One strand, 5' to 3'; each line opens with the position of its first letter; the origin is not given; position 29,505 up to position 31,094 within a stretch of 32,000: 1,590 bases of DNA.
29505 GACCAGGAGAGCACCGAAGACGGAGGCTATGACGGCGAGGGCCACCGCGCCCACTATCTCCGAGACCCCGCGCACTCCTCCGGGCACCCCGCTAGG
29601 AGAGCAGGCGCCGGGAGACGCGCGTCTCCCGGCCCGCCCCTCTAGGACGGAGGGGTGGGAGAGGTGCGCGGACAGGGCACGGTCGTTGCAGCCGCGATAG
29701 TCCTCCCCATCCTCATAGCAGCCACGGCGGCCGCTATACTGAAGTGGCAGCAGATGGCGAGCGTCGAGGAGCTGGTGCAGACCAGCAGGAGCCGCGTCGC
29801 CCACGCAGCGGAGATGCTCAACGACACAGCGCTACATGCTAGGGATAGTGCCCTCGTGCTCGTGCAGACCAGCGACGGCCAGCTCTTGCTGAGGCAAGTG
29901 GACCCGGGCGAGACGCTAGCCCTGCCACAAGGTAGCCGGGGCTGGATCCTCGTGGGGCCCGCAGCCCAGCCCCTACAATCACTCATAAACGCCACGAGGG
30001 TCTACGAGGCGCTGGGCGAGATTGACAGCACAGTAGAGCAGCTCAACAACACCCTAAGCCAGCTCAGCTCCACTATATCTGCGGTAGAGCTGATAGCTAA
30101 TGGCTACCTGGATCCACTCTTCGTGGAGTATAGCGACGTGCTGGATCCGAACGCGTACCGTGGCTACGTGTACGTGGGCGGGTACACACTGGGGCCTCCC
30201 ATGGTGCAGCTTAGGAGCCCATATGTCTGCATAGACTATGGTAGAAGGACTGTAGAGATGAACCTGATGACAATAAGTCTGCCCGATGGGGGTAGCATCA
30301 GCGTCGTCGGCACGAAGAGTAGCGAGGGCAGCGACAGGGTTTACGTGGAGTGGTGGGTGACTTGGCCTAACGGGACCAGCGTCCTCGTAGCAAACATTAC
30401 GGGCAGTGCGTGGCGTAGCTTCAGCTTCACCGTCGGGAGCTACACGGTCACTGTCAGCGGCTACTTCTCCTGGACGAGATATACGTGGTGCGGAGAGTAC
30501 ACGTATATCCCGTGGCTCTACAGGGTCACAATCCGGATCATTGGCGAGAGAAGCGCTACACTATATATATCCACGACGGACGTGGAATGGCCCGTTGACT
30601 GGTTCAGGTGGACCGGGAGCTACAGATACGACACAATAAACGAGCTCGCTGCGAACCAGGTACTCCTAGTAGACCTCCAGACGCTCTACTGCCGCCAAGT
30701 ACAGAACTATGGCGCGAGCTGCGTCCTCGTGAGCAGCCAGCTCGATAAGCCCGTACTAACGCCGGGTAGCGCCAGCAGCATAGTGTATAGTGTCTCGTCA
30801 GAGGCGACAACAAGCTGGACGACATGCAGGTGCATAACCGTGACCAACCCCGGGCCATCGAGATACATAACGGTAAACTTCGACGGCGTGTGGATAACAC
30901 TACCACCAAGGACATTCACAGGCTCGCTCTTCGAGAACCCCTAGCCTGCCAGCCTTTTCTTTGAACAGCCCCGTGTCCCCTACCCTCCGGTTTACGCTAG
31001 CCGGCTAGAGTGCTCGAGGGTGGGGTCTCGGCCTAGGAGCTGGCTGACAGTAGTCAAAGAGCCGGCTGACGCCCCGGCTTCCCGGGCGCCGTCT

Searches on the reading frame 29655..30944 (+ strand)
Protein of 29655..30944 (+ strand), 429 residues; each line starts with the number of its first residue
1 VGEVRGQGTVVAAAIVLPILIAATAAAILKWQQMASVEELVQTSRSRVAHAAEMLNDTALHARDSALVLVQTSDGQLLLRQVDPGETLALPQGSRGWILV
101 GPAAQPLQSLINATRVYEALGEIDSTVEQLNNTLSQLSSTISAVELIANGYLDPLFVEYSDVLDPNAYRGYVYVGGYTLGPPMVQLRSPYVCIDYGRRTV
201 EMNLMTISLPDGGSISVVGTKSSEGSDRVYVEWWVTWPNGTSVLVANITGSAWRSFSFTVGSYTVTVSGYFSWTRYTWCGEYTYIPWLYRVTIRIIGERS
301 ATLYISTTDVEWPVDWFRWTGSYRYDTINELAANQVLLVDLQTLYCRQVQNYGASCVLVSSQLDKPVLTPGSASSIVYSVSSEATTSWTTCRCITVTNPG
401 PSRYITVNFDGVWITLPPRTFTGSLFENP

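Call 16: search_protein_families(library=pfam, proteins=[window:29655-30944:+], max_evalue=0.01)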
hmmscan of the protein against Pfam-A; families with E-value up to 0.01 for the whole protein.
window:29655-30944:+ (429 aa): 0 families

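Call 60: find_encoding_contigs(protein=window:29655-30941:+, flank=10000, max_places=2)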
Protein seq(429 aa) (429 aa): no gene with exactly this product is on record in the collection.

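Call 84: search_protein_families(library=ncbifam, proteins=[window:29655-30944:+], max_evalue=0.001)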
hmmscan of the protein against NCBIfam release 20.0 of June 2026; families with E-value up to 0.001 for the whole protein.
window:29655-30944:+ (429 aa): 0 families
